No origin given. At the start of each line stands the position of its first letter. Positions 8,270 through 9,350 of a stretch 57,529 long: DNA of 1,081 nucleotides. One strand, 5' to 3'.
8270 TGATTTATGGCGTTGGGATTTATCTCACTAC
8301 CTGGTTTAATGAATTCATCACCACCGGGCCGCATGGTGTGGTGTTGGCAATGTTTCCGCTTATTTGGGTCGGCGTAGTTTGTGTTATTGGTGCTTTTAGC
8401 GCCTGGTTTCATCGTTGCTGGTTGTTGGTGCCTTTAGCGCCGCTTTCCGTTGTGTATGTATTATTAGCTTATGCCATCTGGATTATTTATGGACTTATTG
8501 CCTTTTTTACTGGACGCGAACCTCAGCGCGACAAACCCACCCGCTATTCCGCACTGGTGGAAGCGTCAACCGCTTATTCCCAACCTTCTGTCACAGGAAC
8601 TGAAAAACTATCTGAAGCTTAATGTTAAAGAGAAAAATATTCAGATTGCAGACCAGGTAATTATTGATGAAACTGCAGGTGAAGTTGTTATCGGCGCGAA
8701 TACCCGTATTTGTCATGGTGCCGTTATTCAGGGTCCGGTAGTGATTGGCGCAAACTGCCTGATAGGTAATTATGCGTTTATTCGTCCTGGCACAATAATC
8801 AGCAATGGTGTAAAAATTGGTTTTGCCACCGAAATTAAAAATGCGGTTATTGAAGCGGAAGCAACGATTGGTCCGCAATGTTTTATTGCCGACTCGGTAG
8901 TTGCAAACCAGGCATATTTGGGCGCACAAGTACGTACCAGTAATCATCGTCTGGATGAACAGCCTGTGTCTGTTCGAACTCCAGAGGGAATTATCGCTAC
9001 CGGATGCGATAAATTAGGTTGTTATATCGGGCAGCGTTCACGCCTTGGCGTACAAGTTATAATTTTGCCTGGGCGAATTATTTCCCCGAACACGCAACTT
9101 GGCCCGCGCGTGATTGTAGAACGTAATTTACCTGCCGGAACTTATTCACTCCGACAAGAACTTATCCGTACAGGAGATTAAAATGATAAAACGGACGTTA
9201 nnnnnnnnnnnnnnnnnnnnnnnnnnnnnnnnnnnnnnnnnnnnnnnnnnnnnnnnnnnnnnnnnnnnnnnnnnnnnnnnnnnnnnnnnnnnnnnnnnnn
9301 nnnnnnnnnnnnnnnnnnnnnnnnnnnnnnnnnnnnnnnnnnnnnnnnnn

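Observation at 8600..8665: yaiX start: TAATG stop/start overlap with yaiP, but the ATG is one base out of frame at an A5 tract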

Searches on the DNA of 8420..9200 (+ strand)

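Call 4: search_dna_similar(query=window:8420-9200:+, collection=ecoli_genomes, mode=near, max_rows=40, rows=spread)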
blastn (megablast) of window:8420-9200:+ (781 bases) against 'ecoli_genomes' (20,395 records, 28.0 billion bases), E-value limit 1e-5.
Records with a match: 4939; places in all: 5634; records where one place covers at least 80% of the query: 4488.
Genomes with a match: 4912 of 5426; with a place that covers at least 80% of the query: 4464. Places per genome that has any: lowest 1, median 1, highest 7. On chromosomes: 5604 places; on plasmids: 30.
Best place of each record, by identity: >=99% 2759; 95-99% 2172; 90-95% 8.
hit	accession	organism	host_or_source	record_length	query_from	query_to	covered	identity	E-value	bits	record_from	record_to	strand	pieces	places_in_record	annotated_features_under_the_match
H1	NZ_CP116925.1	Escherichia coli strain MLI104K2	Homo sapiens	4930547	1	781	100%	100.0%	0e+0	1464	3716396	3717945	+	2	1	acetyltransferase | hypothetical protein | yaiP: glycosyltransferase | yaiO: YaiO family outer membrane beta-barrel protein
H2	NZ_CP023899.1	Escherichia coli strain FDAARGOS_433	Homo sapiens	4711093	1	781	100%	100.0%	0e+0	1443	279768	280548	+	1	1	acetyltransferase | yaiP: glycosyltransferase | yaiO: YaiO family outer membrane beta-barrel protein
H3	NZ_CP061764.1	Escherichia coli O19:H7 strain 730V1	Bos taurus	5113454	1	781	100%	100.0%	0e+0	1443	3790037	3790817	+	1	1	acetyltransferase | yaiP: glycosyltransferase | yaiO: YaiO family outer membrane beta-barrel protein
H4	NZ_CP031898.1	Escherichia coli O113:H21 strain FWSEC0010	Homo sapiens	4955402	1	781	100%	100.0%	0e+0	1443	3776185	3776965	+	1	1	acetyltransferase | yaiP: glycosyltransferase | yaiO: YaiO family outer membrane beta-barrel protein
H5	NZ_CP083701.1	Escherichia coli strain SUISSEKPC3NDM5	Homo sapiens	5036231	1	781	100%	100.0%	0e+0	1443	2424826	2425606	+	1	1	acetyltransferase | yaiP: glycosyltransferase | yaiO: YaiO family outer membrane beta-barrel protein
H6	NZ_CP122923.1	Escherichia coli strain ETEC1703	Sus scrofa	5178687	1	781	100%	100.0%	0e+0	1443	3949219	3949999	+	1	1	acetyltransferase | yaiP: glycosyltransferase | yaiO: YaiO family outer membrane beta-barrel protein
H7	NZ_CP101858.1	Escherichia coli strain LP50-1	pigeon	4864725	1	781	100%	100.0%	0e+0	1443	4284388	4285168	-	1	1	acetyltransferase | yaiP: glycosyltransferase | yaiO: YaiO family outer membrane beta-barrel protein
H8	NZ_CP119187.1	Escherichia coli strain PA11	missing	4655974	1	781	100%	100.0%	0e+0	1443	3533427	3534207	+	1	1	acetyltransferase | yaiP: glycosyltransferase | yaiO: YaiO family outer membrane beta-barrel protein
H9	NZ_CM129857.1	Escherichia coli strain SW07099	wastewater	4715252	1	781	100%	100.0%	0e+0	1443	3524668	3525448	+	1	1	acetyltransferase | yaiP: glycosyltransferase | yaiO: YaiO family outer membrane beta-barrel protein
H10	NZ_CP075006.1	Escherichia coli strain 6629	bovine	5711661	1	781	100%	100.0%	0e+0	1443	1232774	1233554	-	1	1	acetyltransferase | yaiP: glycosyltransferase | yaiO: YaiO family outer membrane beta-barrel protein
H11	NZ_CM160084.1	Escherichia coli strain GPEC60-12-649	chicken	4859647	1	781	100%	100.0%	0e+0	1443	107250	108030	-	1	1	LbetaH domain-containing protein | yaiP: glycosyltransferase family 2 protein | yaiO: YaiO family outer membrane beta-barrel protein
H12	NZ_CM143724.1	Escherichia coli strain CFIAFB20190167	food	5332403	1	781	100%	100.0%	0e+0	1443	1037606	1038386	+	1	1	LbetaH domain-containing protein | yaiP: glycosyltransferase family 2 protein | yaiO: YaiO family outer membrane beta-barrel protein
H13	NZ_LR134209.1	Escherichia coli strain NCTC11476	missing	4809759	1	781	100%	100.0%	0e+0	1443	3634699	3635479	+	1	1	acetyltransferase | yaiP: glycosyltransferase | yaiO: YaiO family outer membrane beta-barrel protein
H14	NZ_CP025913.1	Escherichia coli strain 203740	Homo sapiens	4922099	1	781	100%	99.9%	0e+0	1437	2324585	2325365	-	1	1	acetyltransferase | yaiP: glycosyltransferase | yaiO: YaiO family outer membrane beta-barrel protein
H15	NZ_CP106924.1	Escherichia coli strain MFDS1016424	spicy squid salad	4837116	1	781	100%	99.9%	0e+0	1437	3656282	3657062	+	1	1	acetyltransferase | yaiP: glycosyltransferase | yaiO: YaiO family outer membrane beta-barrel protein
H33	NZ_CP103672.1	Escherichia coli O25b:H4-ST131 strain 4433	Homo sapiens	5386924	1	781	100%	96.8%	0e+0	1304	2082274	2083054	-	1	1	LbetaH domain-containing protein | yaiP: glycosyltransferase family 2 protein | yaiO: YaiO family outer membrane beta-barrel protein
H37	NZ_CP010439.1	Escherichia coli K-12 strain K-12 MG1655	not applicable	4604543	347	781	56%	98.6%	0e+0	771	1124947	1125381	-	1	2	transferase | yaiO: YaiO family outer membrane beta-barrel protein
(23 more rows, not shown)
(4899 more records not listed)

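Call 5: get_annotated_region(hit=H2, flank=2500)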
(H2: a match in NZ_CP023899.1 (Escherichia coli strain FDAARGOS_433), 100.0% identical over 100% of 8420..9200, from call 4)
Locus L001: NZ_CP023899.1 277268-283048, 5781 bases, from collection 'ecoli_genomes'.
description: Escherichia coli strain FDAARGOS_433 chromosome, complete genome
organism: Escherichia coli strain FDAARGOS_433 (NCBI taxid 562)
replicon: chromosome; assembly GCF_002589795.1
host: Homo sapiens; source: rectal; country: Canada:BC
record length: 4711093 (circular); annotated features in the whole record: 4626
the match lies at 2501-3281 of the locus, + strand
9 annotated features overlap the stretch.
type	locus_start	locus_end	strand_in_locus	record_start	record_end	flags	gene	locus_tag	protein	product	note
CDS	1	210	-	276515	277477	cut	tauA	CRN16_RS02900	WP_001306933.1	taurine ABC transporter substrate-binding protein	-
CDS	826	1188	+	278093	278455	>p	-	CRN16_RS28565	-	PIG-L deacetylase family protein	incomplete; partial in the middle of a contig; missing C-terminus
CDS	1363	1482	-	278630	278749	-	-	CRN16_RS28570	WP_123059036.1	hypothetical protein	-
CDS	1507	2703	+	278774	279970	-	yaiP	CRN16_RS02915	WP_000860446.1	glycosyltransferase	-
CDS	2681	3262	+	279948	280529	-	-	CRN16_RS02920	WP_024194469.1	acetyltransferase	-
CDS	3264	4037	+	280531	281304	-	yaiO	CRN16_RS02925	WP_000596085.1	YaiO family outer membrane beta-barrel protein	-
CDS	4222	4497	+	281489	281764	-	frmR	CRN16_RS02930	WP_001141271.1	formaldehyde-responsive transcriptional repressor FrmR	-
CDS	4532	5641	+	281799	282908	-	frmA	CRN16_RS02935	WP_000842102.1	S-(hydroxymethyl)glutathione dehydrogenase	-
CDS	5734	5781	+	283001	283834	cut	fghA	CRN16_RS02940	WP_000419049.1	S-formylglutathione hydrolase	-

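Call 6: get_annotated_region(hit=H33, flank=2500)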
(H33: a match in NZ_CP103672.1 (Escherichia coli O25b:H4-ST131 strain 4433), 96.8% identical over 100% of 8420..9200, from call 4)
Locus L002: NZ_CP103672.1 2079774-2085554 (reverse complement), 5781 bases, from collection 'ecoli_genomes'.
description: Escherichia coli O25b:H4-ST131 strain 4433 chromosome, complete genome
organism: Escherichia coli O25b:H4-ST131 strain 4433 (NCBI taxid 941322)
replicon: chromosome; assembly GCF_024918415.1
host: Homo sapiens; source: blood; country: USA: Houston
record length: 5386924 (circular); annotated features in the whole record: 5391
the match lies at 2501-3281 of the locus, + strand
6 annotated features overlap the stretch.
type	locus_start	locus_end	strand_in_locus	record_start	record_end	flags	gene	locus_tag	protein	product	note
CDS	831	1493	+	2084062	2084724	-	-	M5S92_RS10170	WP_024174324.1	PIG-L deacetylase family protein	-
CDS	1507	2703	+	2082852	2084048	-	yaiP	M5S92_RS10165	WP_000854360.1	glycosyltransferase family 2 protein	-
CDS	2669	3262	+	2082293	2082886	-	-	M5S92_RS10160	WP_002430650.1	LbetaH domain-containing protein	-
CDS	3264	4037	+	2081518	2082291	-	yaiO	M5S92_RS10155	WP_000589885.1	YaiO family outer membrane beta-barrel protein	-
CDS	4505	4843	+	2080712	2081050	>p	-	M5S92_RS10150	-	IS66 family transposase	frameshifted; incomplete; partial in the middle of a contig; missing N-terminus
CDS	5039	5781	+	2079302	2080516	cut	-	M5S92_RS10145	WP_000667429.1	PfkB family carbohydrate kinase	-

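Call 7: get_annotated_region(hit=H37, flank=3500)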
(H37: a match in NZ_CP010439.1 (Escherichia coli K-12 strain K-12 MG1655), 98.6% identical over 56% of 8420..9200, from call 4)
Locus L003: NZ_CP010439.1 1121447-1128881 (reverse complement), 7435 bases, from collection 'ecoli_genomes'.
description: Escherichia coli K-12 strain K-12 MG1655 chromosome, complete genome
organism: Escherichia coli K-12 strain K-12 MG1655 (NCBI taxid 83333)
replicon: chromosome; assembly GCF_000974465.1
host: -; source: not applicable; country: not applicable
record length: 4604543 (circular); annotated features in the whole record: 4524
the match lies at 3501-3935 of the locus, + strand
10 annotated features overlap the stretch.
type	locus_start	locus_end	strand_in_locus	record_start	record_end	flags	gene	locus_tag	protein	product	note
CDS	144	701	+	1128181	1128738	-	yaiS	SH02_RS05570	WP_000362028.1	PIG-L deacetylase family protein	-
CDS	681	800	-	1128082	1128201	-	-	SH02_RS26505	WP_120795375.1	protein YkiC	-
CDS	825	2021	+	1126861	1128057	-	yaiP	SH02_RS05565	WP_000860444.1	glycosyltransferase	-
CDS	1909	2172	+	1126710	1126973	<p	-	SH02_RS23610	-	acetyltransferase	incomplete; partial in the middle of a contig; missing C-terminus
CDS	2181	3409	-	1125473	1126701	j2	-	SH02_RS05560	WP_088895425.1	IS3-like element IS2 family transposase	programmed frameshift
CDS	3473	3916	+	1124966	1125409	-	-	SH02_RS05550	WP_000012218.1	transferase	-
CDS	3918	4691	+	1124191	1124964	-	yaiO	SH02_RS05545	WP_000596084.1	YaiO family outer membrane beta-barrel protein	-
CDS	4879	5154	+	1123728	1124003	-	frmR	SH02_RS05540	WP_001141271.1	formaldehyde-responsive transcriptional repressor FrmR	-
CDS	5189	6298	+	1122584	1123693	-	frmA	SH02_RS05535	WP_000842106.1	S-(hydroxymethyl)glutathione dehydrogenase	-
CDS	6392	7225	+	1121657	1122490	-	fghA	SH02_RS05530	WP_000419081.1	S-formylglutathione hydrolase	-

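Call 34: search_dna_similar(query=window:8590-8679:+, collection=ecoli_genomes, mode=near, max_rows=5)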
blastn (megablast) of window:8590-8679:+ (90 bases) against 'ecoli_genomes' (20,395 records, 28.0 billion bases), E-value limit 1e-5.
Records with a match: 4857; places in all: 5176; records where one place covers at least 80% of the query: 4850.
Genomes with a match: 4838 of 5426; with a place that covers at least 80% of the query: 4831. Places per genome that has any: lowest 1, median 1, highest 6. On chromosomes: 5155 places; on plasmids: 21.
Best place of each record, by identity: >=99% 3153; 95-99% 1346; 90-95% 358.
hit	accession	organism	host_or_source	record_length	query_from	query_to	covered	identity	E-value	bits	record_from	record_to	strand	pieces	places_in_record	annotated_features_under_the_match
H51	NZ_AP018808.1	Escherichia coli strain E2865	Bos taurus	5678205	1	90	100%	100.0%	7e-39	167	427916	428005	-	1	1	acetyltransferase | yaiP: glycosyltransferase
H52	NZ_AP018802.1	Escherichia coli strain E2863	Bos taurus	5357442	1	90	100%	100.0%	7e-39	167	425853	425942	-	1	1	acetyltransferase | yaiP: glycosyltransferase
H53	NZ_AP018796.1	Escherichia coli strain E2855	Bos taurus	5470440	1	90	100%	100.0%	7e-39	167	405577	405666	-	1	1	acetyltransferase | yaiP: glycosyltransferase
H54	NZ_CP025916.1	Escherichia coli strain 120899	Homo sapiens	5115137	1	90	100%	100.0%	7e-39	167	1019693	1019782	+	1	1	acetyltransferase | yaiP: glycosyltransferase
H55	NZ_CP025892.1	Escherichia coli strain 503025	Homo sapiens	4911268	1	90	100%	100.0%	7e-39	167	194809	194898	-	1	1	acetyltransferase | yaiP: glycosyltransferase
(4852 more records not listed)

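Call 39: search_dna_similar(query=L002:2671-2760:+, collection=ecoli_genomes, mode=near, max_rows=5)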
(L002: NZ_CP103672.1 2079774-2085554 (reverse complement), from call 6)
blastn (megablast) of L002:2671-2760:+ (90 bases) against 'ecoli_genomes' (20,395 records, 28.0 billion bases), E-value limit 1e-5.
Records with a match: 4336; places in all: 4595; records where one place covers at least 80% of the query: 4329.
Genomes with a match: 4321 of 5426; with a place that covers at least 80% of the query: 4314. Places per genome that has any: lowest 1, median 1, highest 7. On chromosomes: 4578 places; on plasmids: 17.
Best place of each record, by identity: >=99% 809; 95-99% 2388; 90-95% 1139.
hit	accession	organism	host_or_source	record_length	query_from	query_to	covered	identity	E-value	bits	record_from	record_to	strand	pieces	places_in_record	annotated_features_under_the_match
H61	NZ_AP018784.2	Escherichia coli strain SK1144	-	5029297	1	90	100%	100.0%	7e-39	167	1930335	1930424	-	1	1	acetyltransferase | yaiP: glycosyltransferase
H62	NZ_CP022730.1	Escherichia coli strain SA186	Homo sapiens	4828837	1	90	100%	100.0%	7e-39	167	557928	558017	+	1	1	yaiP: glycosyltransferase | acetyltransferase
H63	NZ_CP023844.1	Escherichia coli strain 4/1-1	Homo sapiens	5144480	1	90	100%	100.0%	7e-39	167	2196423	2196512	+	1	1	yaiP: glycosyltransferase | acetyltransferase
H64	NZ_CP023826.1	Escherichia coli strain 4/4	Homo sapiens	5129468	1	90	100%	100.0%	7e-39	167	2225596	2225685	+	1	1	yaiP: glycosyltransferase | acetyltransferase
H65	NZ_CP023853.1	Escherichia coli strain 2/0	Homo sapiens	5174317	1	90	100%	100.0%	7e-39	167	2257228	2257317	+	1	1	yaiP: glycosyltransferase | acetyltransferase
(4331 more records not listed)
